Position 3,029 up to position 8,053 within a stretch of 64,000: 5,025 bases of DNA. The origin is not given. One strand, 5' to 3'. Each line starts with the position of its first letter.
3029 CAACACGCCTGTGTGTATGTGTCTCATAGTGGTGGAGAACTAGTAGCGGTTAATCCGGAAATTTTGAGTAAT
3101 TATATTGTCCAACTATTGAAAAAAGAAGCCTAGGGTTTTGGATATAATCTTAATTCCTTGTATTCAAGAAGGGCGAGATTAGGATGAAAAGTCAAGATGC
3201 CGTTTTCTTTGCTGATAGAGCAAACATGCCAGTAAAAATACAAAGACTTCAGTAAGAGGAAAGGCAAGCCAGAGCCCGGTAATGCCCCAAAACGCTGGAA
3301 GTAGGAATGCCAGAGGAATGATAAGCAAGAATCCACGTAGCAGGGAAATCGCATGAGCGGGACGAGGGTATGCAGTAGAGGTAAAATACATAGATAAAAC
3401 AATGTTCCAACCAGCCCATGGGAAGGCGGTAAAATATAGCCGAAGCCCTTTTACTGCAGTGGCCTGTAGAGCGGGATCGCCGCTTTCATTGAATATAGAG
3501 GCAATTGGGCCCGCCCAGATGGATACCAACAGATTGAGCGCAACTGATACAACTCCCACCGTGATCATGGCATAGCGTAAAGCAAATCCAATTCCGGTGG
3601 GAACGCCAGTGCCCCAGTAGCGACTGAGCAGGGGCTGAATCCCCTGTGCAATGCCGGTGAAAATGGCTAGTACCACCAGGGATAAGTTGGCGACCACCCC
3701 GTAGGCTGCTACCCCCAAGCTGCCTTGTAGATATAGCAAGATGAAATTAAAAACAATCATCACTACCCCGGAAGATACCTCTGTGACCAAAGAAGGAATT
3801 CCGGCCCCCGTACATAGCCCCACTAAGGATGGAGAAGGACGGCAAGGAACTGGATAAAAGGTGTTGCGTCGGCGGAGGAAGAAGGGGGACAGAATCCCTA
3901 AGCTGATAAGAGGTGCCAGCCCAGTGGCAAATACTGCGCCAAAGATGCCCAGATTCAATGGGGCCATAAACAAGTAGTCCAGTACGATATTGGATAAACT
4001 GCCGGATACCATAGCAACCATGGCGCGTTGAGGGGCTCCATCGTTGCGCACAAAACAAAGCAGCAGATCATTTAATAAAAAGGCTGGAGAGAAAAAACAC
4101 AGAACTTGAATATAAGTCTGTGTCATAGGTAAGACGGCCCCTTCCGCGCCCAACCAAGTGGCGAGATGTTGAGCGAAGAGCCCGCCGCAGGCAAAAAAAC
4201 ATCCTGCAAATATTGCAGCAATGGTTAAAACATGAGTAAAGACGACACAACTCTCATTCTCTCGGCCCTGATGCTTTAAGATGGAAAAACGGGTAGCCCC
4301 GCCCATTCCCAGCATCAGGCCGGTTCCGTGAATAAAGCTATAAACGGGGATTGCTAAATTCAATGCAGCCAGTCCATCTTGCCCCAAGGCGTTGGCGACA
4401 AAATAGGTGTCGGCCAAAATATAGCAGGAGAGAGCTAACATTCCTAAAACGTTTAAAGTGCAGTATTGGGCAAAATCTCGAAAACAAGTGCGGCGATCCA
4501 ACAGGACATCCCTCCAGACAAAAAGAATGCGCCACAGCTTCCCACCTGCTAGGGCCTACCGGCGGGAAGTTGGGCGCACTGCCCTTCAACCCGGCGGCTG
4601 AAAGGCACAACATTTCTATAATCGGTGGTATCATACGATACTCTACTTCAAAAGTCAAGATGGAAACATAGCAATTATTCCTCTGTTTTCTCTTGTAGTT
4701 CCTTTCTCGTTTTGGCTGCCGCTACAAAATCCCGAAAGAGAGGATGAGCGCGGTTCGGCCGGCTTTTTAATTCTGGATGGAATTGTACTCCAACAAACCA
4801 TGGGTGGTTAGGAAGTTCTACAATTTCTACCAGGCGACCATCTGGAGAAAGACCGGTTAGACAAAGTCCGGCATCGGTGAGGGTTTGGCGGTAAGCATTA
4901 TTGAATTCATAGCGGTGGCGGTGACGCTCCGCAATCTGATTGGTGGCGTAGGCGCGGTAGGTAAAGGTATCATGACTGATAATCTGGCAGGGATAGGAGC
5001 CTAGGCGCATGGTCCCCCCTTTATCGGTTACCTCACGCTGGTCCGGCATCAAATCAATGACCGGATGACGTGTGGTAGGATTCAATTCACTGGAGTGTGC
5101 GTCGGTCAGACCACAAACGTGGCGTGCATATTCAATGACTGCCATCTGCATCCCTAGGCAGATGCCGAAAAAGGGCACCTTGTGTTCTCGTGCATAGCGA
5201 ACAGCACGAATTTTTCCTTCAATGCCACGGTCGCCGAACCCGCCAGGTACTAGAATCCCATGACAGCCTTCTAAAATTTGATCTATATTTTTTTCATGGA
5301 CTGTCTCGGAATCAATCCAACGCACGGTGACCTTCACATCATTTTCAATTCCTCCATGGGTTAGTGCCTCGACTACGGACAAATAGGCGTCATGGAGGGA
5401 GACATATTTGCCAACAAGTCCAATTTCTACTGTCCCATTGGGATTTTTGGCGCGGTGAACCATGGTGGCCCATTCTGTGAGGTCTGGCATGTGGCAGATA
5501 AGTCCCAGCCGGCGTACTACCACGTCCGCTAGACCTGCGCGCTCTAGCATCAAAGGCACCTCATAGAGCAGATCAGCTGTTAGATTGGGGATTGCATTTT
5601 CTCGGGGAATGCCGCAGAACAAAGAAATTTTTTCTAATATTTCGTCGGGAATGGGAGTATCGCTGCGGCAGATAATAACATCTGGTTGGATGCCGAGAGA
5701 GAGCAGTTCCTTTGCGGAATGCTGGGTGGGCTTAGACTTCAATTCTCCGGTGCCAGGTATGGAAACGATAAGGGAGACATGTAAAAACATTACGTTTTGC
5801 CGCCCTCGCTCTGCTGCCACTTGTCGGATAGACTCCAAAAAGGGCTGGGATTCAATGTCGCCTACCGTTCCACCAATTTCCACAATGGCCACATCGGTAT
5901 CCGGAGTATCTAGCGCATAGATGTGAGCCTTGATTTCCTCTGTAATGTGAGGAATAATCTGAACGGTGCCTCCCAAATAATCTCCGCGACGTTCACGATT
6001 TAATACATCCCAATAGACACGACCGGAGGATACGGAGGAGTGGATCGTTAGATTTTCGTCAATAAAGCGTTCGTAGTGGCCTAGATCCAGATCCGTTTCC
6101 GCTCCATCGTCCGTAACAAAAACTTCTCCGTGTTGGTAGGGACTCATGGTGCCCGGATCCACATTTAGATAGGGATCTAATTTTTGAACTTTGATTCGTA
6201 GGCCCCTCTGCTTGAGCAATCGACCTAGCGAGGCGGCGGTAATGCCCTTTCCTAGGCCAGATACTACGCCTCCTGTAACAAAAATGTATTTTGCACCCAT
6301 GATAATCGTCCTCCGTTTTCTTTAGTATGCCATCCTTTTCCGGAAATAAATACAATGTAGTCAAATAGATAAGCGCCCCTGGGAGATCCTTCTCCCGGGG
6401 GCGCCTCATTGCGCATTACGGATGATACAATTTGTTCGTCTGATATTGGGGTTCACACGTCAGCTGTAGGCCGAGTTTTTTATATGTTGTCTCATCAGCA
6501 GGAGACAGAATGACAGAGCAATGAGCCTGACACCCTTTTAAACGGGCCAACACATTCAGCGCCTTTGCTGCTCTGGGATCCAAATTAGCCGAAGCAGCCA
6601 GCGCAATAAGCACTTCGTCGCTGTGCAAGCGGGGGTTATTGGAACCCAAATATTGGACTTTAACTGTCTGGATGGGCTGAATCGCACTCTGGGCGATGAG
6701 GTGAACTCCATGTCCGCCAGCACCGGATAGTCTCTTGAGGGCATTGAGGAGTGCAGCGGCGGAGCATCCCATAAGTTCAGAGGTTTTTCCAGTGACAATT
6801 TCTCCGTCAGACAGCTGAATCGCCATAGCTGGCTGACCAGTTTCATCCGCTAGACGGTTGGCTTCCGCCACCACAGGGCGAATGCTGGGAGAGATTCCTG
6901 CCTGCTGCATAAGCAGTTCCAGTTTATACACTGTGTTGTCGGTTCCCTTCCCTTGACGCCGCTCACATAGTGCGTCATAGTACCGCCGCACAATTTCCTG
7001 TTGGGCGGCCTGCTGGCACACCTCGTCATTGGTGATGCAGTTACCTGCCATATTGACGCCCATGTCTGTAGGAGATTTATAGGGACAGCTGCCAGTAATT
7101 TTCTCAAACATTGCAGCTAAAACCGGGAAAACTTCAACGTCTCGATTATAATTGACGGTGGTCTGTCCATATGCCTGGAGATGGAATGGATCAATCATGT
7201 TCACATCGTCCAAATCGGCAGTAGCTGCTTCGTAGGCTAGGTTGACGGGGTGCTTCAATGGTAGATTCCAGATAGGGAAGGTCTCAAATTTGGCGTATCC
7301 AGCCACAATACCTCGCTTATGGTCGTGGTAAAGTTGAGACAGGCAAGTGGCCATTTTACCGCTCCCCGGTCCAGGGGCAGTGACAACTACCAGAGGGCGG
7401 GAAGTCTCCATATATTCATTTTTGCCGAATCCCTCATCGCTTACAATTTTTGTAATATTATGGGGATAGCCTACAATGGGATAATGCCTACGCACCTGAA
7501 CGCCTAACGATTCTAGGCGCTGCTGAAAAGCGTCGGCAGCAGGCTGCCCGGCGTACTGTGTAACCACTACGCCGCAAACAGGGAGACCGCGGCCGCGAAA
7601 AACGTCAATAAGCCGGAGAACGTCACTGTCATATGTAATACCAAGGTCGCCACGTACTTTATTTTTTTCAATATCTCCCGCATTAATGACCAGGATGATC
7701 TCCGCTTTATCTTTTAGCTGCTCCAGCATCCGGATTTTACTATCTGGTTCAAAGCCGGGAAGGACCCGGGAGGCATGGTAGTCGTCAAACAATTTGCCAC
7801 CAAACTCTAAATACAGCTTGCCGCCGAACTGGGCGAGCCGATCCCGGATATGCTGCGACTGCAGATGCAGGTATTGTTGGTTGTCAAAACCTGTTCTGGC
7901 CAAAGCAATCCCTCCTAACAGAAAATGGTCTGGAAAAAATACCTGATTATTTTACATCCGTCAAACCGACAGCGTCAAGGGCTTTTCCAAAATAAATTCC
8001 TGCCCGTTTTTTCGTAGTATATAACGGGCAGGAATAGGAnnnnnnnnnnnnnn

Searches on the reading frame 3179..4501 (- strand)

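Call 81: search_protein_families(library=pfam, proteins=[window:3179-4501:-], max_evalue=0.00001)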
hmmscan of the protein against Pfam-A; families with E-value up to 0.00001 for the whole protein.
window:3179-4501:- (440 aa): 1 family
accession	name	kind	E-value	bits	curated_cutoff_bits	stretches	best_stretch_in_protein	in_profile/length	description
PF01554.23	MatE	-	1.7e-35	122.5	24.9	2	19-177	4-161/161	MatE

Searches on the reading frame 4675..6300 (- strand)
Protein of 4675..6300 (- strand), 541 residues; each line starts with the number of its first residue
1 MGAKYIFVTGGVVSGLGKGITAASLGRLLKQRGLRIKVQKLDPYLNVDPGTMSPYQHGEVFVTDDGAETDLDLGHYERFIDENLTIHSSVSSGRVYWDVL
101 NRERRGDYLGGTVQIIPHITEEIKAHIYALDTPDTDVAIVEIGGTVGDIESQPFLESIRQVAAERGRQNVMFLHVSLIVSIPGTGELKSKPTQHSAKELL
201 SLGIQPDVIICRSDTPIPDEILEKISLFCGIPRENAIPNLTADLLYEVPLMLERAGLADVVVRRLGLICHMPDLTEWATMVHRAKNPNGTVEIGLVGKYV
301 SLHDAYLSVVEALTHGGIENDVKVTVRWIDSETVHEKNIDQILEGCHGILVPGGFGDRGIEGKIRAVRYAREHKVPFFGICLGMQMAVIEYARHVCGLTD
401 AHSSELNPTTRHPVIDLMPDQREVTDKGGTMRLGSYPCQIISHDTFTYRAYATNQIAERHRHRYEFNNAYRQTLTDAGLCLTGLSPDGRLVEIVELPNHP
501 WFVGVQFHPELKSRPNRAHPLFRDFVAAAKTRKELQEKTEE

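Call 81: search_protein_families(library=pfam, proteins=[window:4675-6300:-], max_evalue=0.00001)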
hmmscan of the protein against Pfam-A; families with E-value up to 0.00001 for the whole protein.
window:4675-6300:- (541 aa): 3 families
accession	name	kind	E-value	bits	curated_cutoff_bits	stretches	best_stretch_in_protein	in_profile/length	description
PF06418.20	CTP_synth_N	-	1.1e-118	395.8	26.1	1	4-267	1-265/265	CTP synthase N-terminus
PF00117.34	GATase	-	1.5e-43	149.1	22.8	1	302-527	2-189/190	Glutamine amidotransferase class-I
PF07722.19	Peptidase_C26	-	1.1e-08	35.6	20.5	1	366-510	97-219/219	Peptidase C26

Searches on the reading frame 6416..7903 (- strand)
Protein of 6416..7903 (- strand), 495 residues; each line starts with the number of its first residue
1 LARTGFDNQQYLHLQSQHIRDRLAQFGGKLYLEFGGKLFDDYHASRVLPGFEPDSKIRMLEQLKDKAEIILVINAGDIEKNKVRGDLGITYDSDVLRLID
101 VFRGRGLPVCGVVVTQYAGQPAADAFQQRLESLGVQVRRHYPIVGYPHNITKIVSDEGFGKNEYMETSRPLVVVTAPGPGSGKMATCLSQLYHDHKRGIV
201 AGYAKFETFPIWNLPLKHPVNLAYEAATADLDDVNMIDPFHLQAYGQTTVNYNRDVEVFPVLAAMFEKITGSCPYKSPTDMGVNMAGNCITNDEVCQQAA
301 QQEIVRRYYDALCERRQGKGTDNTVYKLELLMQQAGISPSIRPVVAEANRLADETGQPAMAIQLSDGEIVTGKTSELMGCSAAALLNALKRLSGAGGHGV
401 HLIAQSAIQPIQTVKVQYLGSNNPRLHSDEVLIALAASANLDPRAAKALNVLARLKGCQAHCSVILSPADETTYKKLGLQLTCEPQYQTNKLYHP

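Call 81: search_protein_families(library=pfam, proteins=[window:6416-7903:-], max_evalue=0.00001)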
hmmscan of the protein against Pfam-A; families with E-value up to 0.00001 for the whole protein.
window:6416-7903:- (495 aa): 2 families
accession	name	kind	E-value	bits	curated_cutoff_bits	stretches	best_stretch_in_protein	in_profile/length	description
PF08903.17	DUF1846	-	1.1e-183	610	27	1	5-335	2-332/333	Domain of unknown function DUF1846, N-terminal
PF20921.3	DUF1846_C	-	6.3e-62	208.3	27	1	341-493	2-153/153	Domain of unknown function DUF1846, C-terminal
